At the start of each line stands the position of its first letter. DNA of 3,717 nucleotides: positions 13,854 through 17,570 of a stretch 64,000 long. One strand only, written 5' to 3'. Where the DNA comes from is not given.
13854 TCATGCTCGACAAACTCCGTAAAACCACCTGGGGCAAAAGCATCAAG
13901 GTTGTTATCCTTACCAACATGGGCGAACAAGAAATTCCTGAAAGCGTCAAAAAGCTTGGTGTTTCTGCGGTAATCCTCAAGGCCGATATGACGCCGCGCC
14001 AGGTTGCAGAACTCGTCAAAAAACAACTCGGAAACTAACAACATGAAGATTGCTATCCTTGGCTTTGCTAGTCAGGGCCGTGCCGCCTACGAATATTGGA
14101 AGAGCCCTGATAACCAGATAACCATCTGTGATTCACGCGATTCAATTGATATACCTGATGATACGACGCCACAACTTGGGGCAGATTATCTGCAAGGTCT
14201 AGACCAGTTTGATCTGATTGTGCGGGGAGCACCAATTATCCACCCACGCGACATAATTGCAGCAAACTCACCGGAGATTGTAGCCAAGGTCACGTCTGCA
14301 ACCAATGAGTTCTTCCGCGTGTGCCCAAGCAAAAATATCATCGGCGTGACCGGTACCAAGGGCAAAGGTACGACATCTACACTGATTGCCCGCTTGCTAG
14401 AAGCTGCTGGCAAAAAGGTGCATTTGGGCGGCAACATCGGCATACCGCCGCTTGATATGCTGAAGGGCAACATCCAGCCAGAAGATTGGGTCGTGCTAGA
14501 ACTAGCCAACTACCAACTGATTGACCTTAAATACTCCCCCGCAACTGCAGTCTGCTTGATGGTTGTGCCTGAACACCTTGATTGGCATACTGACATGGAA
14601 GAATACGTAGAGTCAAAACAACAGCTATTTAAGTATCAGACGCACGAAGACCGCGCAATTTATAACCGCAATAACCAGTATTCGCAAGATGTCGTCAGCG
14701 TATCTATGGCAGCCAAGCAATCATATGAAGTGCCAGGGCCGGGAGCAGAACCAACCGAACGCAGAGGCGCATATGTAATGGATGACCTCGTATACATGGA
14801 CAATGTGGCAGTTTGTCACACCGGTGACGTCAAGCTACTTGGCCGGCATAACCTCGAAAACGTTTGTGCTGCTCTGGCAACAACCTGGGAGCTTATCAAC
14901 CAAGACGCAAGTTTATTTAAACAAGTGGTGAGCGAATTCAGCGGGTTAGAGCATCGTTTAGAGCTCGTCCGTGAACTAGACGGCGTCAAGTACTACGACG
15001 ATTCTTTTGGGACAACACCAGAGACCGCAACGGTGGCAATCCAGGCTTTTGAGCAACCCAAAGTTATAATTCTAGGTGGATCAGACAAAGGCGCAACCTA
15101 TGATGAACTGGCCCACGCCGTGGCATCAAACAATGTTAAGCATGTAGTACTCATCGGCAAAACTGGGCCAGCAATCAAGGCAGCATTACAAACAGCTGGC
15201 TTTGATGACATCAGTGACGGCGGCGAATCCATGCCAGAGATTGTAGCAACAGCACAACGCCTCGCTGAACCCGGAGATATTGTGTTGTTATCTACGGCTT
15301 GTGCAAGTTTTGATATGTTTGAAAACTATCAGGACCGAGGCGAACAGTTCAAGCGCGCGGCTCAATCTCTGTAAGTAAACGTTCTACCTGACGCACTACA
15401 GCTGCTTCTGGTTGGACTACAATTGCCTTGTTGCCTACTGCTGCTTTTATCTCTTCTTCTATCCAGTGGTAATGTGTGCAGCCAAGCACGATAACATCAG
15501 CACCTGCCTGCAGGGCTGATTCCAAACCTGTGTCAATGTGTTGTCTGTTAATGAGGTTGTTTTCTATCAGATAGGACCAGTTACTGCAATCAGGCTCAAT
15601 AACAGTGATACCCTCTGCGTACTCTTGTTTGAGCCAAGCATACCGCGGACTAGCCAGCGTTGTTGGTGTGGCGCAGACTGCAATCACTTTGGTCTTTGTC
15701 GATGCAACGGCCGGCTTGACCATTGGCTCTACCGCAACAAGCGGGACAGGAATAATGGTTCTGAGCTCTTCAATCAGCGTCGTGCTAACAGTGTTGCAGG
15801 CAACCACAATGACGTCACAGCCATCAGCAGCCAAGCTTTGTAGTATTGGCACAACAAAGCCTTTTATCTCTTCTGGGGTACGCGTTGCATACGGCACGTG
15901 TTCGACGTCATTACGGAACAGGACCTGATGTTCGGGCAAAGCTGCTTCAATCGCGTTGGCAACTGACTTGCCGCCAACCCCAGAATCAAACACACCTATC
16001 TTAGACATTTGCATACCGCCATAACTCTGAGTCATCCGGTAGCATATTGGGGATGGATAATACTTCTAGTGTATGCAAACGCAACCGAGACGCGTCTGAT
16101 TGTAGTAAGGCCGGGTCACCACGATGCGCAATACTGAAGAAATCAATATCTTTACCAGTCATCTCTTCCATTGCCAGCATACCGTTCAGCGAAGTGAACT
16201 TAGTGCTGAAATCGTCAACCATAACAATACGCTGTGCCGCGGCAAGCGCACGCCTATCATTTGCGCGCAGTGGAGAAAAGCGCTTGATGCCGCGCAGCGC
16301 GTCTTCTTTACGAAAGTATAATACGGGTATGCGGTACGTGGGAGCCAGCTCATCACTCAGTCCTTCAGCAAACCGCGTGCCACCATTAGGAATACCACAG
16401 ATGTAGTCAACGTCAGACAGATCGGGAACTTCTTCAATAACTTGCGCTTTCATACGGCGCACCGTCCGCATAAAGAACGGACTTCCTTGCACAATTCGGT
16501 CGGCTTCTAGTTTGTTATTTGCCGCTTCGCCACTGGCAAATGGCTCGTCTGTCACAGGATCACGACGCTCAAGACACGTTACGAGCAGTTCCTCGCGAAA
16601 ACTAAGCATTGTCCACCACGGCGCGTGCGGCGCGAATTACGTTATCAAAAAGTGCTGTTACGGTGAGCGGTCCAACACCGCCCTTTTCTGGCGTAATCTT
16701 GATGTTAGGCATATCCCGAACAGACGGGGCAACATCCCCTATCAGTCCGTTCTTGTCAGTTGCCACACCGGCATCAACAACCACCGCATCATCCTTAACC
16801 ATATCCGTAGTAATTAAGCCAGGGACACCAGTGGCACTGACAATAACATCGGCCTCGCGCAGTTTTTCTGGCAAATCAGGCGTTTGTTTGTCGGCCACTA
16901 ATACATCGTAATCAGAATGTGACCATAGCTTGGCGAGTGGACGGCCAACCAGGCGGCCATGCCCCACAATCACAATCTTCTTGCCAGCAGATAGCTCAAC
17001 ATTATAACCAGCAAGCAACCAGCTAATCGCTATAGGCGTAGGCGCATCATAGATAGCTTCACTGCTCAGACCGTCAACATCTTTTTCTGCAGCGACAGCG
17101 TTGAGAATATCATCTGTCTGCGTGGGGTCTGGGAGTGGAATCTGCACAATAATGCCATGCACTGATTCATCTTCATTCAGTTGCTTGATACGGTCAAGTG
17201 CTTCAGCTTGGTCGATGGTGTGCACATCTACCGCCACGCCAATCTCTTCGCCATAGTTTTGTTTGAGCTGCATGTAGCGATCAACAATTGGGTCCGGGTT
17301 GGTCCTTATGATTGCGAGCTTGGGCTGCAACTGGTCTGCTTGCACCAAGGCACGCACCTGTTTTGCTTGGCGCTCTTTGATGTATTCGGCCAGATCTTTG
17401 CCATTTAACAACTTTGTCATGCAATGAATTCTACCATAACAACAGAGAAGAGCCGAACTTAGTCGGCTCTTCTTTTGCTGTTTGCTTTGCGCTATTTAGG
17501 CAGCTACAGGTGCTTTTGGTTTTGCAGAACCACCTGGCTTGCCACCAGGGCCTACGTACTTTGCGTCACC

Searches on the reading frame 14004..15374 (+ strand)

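Call 87: search_protein_families(library=pfam, proteins=[window:14004-15374:+], max_evalue=0.00001)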
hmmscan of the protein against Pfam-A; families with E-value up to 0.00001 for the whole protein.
window:14004-15374:+ (456 aa): 2 families
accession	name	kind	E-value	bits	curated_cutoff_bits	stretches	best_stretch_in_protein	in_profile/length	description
PF08245.18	Mur_ligase_M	-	1.3e-22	81.1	24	1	115-293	1-199/200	Mur ligase middle domain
PF02875.26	Mur_ligase_C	-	2.9e-15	57.7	28.4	1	317-433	1-127/127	Mur ligase, glutamate ligase domain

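Call 93: search_protein_families(library=ncbifam, proteins=[window:14004-15374:+], max_evalue=0.001)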
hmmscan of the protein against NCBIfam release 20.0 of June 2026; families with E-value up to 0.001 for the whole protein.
window:14004-15374:+ (456 aa): 21 families
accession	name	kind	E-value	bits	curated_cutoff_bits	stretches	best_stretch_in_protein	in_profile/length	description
TIGR01087.1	murD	equivalog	2.6e-97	326.7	211.95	1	15-454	1-440/441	UDP-N-acetylmuramoyl-L-alanine--D-glutamate ligase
TIGR01085.1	murE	subfamily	1.2e-27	96.9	257.3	2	180-340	179-343/472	UDP-N-acetylmuramyl-tripeptide synthetase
NF001126.0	PRK00139.1-4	equivalog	1.7e-25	89.5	373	2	183-333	198-347/486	UDP-N-acetylmuramoyl-L-alanyl-D-glutamate--2,6-diaminopimelate ligase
TIGR01082.1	murC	equivalog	9.2e-24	84.3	335.1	1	103-349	93-337/449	UDP-N-acetylmuramate--L-alanine ligase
NF001124.0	PRK00139.1-2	equivalog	5.1e-22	78.3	476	2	189-350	209-372/500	UDP-N-acetylmuramoyl-L-alanyl-D-glutamate--2,6-diaminopimelate ligase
NF008896.0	PRK11929.1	equivalog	9.8e-22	76.6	1023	3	275-429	782-941/965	bifunctional UDP-N-acetylmuramoyl-L-alanyl-D-glutamate--2,6-diaminopimelate ligase MurE/UDP-N-acetylmuramoyl-tripeptide--D-alanyl-D-alanine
TIGR01143.1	murF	subfamily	3.2e-20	72.5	288.6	1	109-429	73-403/418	UDP-N-acetylmuramoyl-tripeptide--D-alanyl-D-alanine ligase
NF053647.1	pMurD2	equivalog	4.6e-18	65.3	550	1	14-235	1-226/405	pseudomurein biosynthesis peptide ligase pMurD2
NF001123.0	PRK00139.1-1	equivalog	6.7e-16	58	586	2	186-348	204-369/493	UDP-N-acetylmuramoyl-L-alanyl-D-glutamate--2,6-diaminopimelate ligase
NF053646.1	pMurD1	equivalog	4.7e-14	51.9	610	1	110-357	109-356/465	pseudomurein biosynthesis peptide ligase pMurD1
NF053645.1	pMurC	equivalog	1.7e-13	50.1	560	2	93-224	85-224/492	pseudomurein biosynthesis peptide ligase pMurC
NF010628.0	PRK14022.1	equivalog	4.9e-11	42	536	1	182-360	204-375/483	UDP-N-acetylmuramoyl-L-alanyl-D-glutamate--L-lysine ligase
TIGR01081.1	mpl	equivalog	7.7e-11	41.7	388.7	1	109-351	101-345/448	UDP-N-acetylmuramate:L-alanyl-gamma-D-glutamyl-meso-diaminopimelate ligase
NF033197.0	F430_CfbE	equivalog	5.4e-10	38.8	250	1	66-139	54-128/430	coenzyme F430 synthase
NF011171.0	PRK14573.1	equivalog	4.1e-08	31.6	1015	1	106-323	100-311/809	bifunctional UDP-N-acetylmuramate--L-alanine ligase/D-alanine--D-alanine ligase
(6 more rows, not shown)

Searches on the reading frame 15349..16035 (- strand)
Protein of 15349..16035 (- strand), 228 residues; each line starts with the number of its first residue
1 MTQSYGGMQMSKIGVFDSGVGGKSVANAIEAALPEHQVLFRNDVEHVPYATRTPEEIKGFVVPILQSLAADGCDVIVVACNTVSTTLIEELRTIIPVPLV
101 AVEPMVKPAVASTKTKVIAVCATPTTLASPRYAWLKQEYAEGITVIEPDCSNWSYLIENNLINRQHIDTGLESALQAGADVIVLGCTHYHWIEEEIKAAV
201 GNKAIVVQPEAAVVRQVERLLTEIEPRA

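Call 87: search_protein_families(library=pfam, proteins=[window:15349-16035:-], max_evalue=0.00001)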
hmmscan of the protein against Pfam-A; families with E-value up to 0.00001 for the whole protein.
window:15349-16035:- (228 aa): 1 family
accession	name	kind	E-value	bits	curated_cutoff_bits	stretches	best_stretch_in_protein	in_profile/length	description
PF01177.27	Asp_Glu_race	-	4.8e-20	72.7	31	1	24-216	15-210/211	Asp/Glu/Hydantoin racemase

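Call 93: search_protein_families(library=ncbifam, proteins=[window:15349-16035:-], max_evalue=0.001)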
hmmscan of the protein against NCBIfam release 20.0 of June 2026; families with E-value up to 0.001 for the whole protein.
window:15349-16035:- (228 aa): 6 families
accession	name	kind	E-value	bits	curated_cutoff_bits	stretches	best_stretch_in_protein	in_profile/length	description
TIGR00067.1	glut_race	equivalog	3.6e-43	147.8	146.65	1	13-222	1-216/251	glutamate racemase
NF002035.0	PRK00865.1-3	equivalog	2.7e-37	128.8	328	1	11-222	4-220/267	glutamate racemase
NF002034.1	PRK00865.1-1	equivalog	8.7e-28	97.3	408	1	15-224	3-219/260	glutamate racemase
TIGR00035.1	asp_race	subfamily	1.9e-09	37.5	93.1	1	47-151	50-152/236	amino acid racemase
NF052483.1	racemase_CuyB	equivalog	3.9e-08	33.5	190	1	64-215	63-219/225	cysteate racemase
NF007788.0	PRK10481.1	equivalog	8.2e-05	22.5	198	1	62-221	80-224/225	hypothetical protein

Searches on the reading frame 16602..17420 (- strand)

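Call 87: search_protein_families(library=pfam, proteins=[window:16602-17420:-], max_evalue=0.00001)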
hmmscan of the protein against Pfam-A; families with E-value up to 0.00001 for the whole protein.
window:16602-17420:- (272 aa): 2 families
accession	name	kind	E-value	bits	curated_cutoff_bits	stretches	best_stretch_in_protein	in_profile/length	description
PF02882.25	THF_DHG_CYH_C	-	6.8e-38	129.9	27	1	123-266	14-157/160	Tetrahydrofolate dehydrogenase/cyclohydrolase, NAD(P)-binding domain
PF00763.28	THF_DHG_CYH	-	1e-25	90.7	32.8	1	5-116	1-115/115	Tetrahydrofolate dehydrogenase/cyclohydrolase, catalytic domain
